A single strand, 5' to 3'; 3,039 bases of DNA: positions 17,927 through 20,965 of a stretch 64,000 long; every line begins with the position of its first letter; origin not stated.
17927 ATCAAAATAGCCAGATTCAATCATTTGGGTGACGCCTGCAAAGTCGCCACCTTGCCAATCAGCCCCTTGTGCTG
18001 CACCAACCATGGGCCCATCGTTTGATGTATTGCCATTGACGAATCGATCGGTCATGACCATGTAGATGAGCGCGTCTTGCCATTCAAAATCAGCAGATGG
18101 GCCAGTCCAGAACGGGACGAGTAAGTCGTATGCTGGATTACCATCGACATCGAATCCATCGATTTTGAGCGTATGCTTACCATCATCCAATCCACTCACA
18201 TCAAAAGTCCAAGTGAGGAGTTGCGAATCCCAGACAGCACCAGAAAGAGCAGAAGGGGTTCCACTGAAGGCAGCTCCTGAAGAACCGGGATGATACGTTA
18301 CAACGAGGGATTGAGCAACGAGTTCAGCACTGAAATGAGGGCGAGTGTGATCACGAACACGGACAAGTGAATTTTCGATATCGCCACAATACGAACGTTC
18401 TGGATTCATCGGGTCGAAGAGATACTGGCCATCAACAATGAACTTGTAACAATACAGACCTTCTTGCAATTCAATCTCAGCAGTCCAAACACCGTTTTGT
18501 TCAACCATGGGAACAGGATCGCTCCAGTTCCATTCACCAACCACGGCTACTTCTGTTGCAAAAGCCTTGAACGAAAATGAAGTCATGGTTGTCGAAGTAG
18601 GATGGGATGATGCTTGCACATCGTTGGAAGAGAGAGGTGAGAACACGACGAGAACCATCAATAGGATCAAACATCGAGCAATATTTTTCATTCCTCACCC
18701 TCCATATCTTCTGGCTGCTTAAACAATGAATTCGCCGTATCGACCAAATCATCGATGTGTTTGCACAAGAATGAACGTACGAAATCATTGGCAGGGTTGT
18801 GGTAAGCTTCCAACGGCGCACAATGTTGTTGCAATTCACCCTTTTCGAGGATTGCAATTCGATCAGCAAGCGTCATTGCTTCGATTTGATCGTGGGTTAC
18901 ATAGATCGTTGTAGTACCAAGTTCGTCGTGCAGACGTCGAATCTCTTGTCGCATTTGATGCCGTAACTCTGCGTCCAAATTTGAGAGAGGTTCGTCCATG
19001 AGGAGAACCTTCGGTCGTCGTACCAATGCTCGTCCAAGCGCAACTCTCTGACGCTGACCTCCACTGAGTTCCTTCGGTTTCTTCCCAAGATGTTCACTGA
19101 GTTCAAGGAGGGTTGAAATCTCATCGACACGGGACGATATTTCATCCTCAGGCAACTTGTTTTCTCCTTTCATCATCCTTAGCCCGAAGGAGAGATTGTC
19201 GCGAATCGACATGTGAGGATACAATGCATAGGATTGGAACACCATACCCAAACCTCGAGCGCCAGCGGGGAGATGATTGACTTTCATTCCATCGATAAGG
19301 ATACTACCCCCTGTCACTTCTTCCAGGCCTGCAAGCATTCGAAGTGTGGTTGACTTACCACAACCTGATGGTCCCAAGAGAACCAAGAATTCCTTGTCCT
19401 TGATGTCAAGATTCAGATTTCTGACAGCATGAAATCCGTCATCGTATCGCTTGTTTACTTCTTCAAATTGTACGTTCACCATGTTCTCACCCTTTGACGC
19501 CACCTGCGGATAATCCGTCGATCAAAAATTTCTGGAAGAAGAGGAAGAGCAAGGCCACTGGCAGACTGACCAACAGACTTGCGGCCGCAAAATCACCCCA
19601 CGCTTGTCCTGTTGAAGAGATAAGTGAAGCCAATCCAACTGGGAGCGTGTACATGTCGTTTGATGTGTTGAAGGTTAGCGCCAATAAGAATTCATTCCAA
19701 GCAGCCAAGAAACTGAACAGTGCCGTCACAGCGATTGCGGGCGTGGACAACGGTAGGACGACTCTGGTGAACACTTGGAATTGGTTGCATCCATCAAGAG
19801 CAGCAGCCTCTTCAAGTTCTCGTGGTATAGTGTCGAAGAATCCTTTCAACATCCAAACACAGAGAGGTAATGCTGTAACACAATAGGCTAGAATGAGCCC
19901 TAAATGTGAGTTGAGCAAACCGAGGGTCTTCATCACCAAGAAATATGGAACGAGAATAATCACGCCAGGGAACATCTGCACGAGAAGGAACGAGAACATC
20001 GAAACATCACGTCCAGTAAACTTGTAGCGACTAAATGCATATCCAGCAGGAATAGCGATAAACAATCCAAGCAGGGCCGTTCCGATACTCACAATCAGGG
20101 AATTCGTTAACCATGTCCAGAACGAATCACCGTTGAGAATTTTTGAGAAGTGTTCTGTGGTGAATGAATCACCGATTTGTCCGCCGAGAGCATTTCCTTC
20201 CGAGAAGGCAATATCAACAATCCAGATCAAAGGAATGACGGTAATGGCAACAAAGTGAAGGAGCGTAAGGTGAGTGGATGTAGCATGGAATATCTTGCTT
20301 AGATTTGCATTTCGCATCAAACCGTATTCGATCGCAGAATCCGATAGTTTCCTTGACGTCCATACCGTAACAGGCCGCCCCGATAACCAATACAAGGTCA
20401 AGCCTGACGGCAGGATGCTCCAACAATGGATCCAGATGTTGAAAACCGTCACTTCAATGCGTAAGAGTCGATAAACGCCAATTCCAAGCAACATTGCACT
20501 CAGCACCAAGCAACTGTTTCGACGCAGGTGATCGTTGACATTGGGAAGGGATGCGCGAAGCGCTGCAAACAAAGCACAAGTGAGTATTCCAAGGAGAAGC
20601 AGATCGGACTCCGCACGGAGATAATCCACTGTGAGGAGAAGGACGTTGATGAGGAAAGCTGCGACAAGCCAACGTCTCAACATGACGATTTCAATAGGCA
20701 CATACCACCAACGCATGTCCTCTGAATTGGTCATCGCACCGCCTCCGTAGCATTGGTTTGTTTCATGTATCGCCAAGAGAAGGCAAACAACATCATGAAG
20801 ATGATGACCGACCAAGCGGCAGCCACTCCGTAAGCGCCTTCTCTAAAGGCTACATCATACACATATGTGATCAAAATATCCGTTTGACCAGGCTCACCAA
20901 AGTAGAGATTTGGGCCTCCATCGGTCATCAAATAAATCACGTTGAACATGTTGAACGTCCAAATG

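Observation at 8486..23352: Complete extracellular-to-cytoplasmic alpha-glucan (starch/glycogen) utilisation locus with membrane-anchored GH57 and GH13 enzymes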

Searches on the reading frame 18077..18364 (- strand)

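Call 44: search_protein_families(library=pfam, proteins=[window:18077-18364:-], max_evalue=1)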
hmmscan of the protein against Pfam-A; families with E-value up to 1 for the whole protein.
seq(96 aa): 1 family
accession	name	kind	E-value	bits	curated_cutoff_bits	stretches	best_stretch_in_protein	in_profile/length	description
PF19077.6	Big_13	-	0.061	14.2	27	1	48-77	60-90/102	Bacterial Ig-like domain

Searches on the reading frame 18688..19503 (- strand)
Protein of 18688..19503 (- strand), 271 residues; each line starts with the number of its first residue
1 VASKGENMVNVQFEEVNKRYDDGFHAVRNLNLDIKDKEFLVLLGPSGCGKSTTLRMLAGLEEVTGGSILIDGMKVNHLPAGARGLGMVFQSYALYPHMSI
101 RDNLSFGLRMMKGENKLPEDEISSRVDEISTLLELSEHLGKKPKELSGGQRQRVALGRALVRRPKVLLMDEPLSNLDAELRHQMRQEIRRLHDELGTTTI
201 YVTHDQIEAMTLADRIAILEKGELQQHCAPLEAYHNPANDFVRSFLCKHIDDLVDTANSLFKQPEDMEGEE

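Call 4: search_protein_families(library=pfam, proteins=[window:18688-19503:-], max_evalue=0.01)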
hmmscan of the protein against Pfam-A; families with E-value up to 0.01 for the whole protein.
window:18688-19503:- (271 aa): 9 families
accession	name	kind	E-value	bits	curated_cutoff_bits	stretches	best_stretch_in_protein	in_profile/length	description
PF00005.33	ABC_tran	-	3.7e-34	118.7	25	1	28-173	2-136/137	ABC transporter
PF13304.12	AAA_21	-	3.7e-06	27.7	27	0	144-205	236-299/304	AAA domain, putative AbiEii toxin, Type IV TA system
PF13401.12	AAA_22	-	4.3e-05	24.3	27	1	36-202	4-121/130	AAA domain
PF03215.21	Rad17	-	4.3e-05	24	23.8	1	31-58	39-66/186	Rad17 P-loop domain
PF02463.25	SMC_N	-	0.0001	22.3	40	0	119-216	113-211/220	RecF/RecN/SMC N terminal domain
PF03193.22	RsgA_GTPase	-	0.0016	18.7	30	1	26-63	96-132/174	RsgA GTPase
PF20720.3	nSTAND3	-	0.0034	17.5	27.2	1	34-58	14-38/155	Novel STAND NTPase 3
PF24389.1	ORC-CDC6-like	-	0.0041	16.3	27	0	35-57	30-52/571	ORC-CDC6-like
PF02562.22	PhoH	-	0.0055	16.6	27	0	158-219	51-108/205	PhoH-like protein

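Call 5: search_protein_families(library=ncbifam, proteins=[window:18688-19503:-], max_evalue=0.01)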
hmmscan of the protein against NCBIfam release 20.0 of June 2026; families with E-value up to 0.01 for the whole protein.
window:18688-19503:- (271 aa): 191 families (the best 25 are shown)
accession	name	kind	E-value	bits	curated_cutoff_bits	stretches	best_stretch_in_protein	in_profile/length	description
NF008653.0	PRK11650.1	subfamily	2.5e-105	352.5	432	1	8-251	1-240/357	sn-glycerol-3-phosphate ABC transporter ATP-binding protein UgpC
NF008233.0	PRK11000.1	equivalog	1.4e-97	326.9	568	1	8-247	1-235/369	maltose/maltodextrin ABC transporter ATP-binding protein MalK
NF006987.0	PRK09452.1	equivalog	2.7e-89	299.5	482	1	7-247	14-249/378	spermidine/putrescine ABC transporter ATP-binding protein PotA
TIGR03265.1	PhnT2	equivalog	2.1e-86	290.3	457.7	1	10-248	4-237/353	putative 2-aminoethylphosphonate ABC transporter ATP-binding protein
TIGR01187.1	potA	subfamily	4.8e-85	285.5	355.6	1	42-247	1-202/325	polyamine ABC transporter ATP-binding protein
NF040933.2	ABC_arch_GlcV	equivalog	1.7e-80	270.6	450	1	9-247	1-243/357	glucose ABC transporter ATP-binding protein GlcV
NF043075.1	MMSYN1_0197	equivalog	1.7e-80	270.6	550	1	11-248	3-235/341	spermidine/putrescine ABC transporter ATP-binding protein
TIGR00968.1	3a0106s01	subfamily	2e-76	256.6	342.75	1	12-248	2-233/237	sulfate ABC transporter ATP-binding protein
NF008513.0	PRK11432.1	equivalog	1.7e-75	254.1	496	1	11-247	7-238/351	ferric ABC transporter ATP-binding protein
NF008621.0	PRK11607.1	equivalog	4.8e-74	249.4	613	1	15-246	24-250/377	putrescine ABC transporter ATP-binding subunit PotG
TIGR03258.1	PhnT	equivalog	5.6e-73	246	499.15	1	10-248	8-242/359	2-aminoethylphosphonate ABC transport system ATP-binding subunit PhnT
NF040840.2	tungstate_WtpC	equivalog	5e-70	236.5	440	1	12-247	3-232/347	tungstate ABC transporter ATP-binding protein WtpC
NF008105.0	PRK10851.1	equivalog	1.1e-67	228.3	502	1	11-248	3-239/362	sulfate/thiosulfate ABC transporter ATP-binding protein CysA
TIGR01186.1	proV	subfamily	3.4e-65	220.5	326.6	1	25-248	7-232/363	betaine/proline/choline family ABC transporter ATP-binding protein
TIGR03415.1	ABC_choXWV_ATP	equivalog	2.3e-53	181.5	483.75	1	26-267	39-286/382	choline ABC transporter ATP-binding protein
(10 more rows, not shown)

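Call 37: search_solved_structures(query=window:18688-19482:-, max_evalue=1e-40, show_alignments=1)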
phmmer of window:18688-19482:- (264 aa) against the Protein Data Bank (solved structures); distinct sequences matched with E-value up to 1e-40: 74 (the best 60 are shown).
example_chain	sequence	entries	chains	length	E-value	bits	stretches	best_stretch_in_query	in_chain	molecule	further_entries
2d62_A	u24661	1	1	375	8.5e-83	281.1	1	3-241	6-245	multiple sugar-binding transport ATP-binding protein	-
7x0q_A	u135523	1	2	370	9.8e-82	277.6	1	1-240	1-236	ABC transporter related protein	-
4tqu_S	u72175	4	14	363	4.3e-81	275.5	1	3-240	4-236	AlgS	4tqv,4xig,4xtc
7cad_C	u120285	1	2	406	1.7e-80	273.5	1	3-239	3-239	ABC transporter, ATP-binding protein SugC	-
7cae_C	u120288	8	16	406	4.6e-80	272.1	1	3-239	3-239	ABC transporter, ATP-binding protein SugC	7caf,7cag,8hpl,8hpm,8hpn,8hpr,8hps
6yir_A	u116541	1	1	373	6.2e-80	271.7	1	2-239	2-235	Oligosaccharides import ATP-binding protein MsmX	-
1q12_A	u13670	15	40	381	3.8e-79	269.1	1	1-239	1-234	Maltose/maltodextrin transport ATP-binding protein malK | Maltose/maltodextrin import ATP-binding protein malK | Fused maltose transport subunit, ATP-binding co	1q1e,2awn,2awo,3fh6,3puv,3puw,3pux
8ja7_C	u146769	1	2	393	3.9e-79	269.1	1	2-239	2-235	Trehalose import ATP-binding protein SugC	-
1q1b_A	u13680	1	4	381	3.9e-79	269.1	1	1-239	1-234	Maltose/maltodextrin transport ATP-binding protein malK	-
1g29_1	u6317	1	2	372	8.2e-79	268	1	17-240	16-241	MALTOSE TRANSPORT PROTEIN MALK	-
9bcr_C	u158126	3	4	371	9.4e-79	267.8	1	3-239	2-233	Maltose/maltodextrin import ATP-binding protein MalK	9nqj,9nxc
9bcr_D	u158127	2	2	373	9.4e-79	267.8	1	3-239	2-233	Maltose/maltodextrin import ATP-binding protein MalK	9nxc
2r6g_A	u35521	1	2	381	9.9e-79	267.8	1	1-239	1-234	Maltose/maltodextrin import ATP-binding protein malK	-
1v43_A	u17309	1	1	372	3.8e-76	259.3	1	1-240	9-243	sugar-binding transport ATP-binding protein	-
1vci_A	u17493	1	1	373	3.8e-76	259.3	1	1-240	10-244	sugar-binding transport ATP-binding protein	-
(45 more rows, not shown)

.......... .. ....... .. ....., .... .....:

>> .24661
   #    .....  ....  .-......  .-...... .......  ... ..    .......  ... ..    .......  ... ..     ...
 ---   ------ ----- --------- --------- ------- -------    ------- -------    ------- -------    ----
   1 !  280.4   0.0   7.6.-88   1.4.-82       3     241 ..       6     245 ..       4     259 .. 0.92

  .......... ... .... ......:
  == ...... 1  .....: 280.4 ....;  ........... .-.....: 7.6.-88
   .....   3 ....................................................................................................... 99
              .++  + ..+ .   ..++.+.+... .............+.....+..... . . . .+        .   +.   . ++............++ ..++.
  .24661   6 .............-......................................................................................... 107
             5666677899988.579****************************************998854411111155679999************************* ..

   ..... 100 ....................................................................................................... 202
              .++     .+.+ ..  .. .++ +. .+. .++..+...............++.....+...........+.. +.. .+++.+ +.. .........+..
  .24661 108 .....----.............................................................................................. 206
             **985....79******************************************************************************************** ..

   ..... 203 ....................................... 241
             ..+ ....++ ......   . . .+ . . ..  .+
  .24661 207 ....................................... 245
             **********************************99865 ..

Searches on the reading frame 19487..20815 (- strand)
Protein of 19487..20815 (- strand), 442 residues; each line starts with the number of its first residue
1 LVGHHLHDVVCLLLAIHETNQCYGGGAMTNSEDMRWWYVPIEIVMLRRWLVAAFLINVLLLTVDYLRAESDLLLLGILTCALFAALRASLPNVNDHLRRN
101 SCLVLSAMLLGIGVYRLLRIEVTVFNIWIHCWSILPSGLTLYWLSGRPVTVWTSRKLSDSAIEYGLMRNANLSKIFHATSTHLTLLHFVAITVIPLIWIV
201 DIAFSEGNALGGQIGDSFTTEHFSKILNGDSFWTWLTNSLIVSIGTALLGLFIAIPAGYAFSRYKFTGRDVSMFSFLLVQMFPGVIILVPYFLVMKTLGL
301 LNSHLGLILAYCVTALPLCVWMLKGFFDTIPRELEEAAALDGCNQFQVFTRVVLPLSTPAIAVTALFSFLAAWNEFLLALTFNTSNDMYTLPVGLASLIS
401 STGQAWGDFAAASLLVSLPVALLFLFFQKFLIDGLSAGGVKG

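Call 4: search_protein_families(library=pfam, proteins=[window:19487-20815:-], max_evalue=0.01)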
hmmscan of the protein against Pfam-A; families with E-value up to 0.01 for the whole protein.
window:19487-20815:- (442 aa): 1 family
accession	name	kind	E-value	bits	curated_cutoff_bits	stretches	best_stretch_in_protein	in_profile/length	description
PF00528.27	BPD_transp_1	-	9.6e-19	68.3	26.4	1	252-431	3-178/184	Binding-protein-dependent transport system inner membrane component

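Call 5: search_protein_families(library=ncbifam, proteins=[window:19487-20815:-], max_evalue=0.01)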
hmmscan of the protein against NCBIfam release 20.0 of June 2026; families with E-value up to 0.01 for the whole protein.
window:19487-20815:- (442 aa): 26 families (the best 25 are shown)
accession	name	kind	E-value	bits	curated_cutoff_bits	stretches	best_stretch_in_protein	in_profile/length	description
NF008231.0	PRK10998.1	equivalog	7.5e-58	196.4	261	1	173-442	8-296/296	maltose ABC transporter permease MalG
NF040932.1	ABC_arch_GlcU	equivalog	3e-35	122.2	340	1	182-439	6-268/272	glucose ABC transporter permease GlcU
NF008210.0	PRK10973.1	equivalog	2.2e-25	89.9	297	1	228-435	69-276/281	sn-glycerol-3-phosphate ABC transporter permease UgpE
NF007047.0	PRK09500.1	equivalog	2.6e-17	63.3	326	1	190-422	16-244/257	spermidine/putrescine ABC transporter permease PotC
TIGR01581.1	Mo_ABC_porter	hypoth_equivalog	9e-15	54.8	210.3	1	220-402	7-203/225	ABC transporter permease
NF006939.0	PRK09421.1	equivalog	4.3e-14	52.5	262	1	231-431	7-220/230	molybdate ABC transporter permease subunit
TIGR02141.1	modB_ABC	equivalog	4.9e-13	49.2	182.6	1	239-424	3-202/208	molybdate ABC transporter permease subunit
NF011624.0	PRK15050.1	equivalog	1e-12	47.8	247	1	181-425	28-277/297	2-aminoethylphosphonate ABC transporter permease subunit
NF040839.1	tungstate_WtpB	equivalog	6.8e-12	45.5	340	1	221-376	31-197/251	tungstate ABC transporter permease WtpB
TIGR02139.1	permease_CysT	equivalog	8.7e-11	41.9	246.1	1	231-414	51-239/265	sulfate ABC transporter permease subunit CysT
TIGR00969.1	3a0106s02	subfamily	1.8e-10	40.8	240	1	179-425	18-265/272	sulfate ABC transporter permease subunit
TIGR00974.1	3a0107s02c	equivalog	2.2e-09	36.9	193.45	1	186-432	9-267/272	phosphate ABC transporter permease PstA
TIGR03226.1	PhnU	equivalog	4e-09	36.3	283.45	1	296-399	171-273/311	2-aminoethylphosphonate ABC transporter permease subunit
NF008208.0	PRK10971.1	equivalog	6.2e-09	35.7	415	1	297-427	133-262/277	sulfate/thiosulfate ABC transporter permease CysT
TIGR03262.1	PhnU2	equivalog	6.3e-09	35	593.25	2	180-376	6-205/546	putative 2-aminoethylphosphonate ABC transporter permease subunit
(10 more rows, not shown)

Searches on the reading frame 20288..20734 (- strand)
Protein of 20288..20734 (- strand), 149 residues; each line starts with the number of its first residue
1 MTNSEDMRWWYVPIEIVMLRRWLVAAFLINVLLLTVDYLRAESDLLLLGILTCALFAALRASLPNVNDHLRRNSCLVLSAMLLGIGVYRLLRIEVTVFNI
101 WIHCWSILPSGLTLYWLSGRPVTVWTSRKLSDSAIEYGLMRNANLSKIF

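Call 44: search_protein_families(library=pfam, proteins=[window:20288-20734:-], max_evalue=1)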
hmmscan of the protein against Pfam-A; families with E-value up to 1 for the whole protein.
seq(149 aa): 0 families
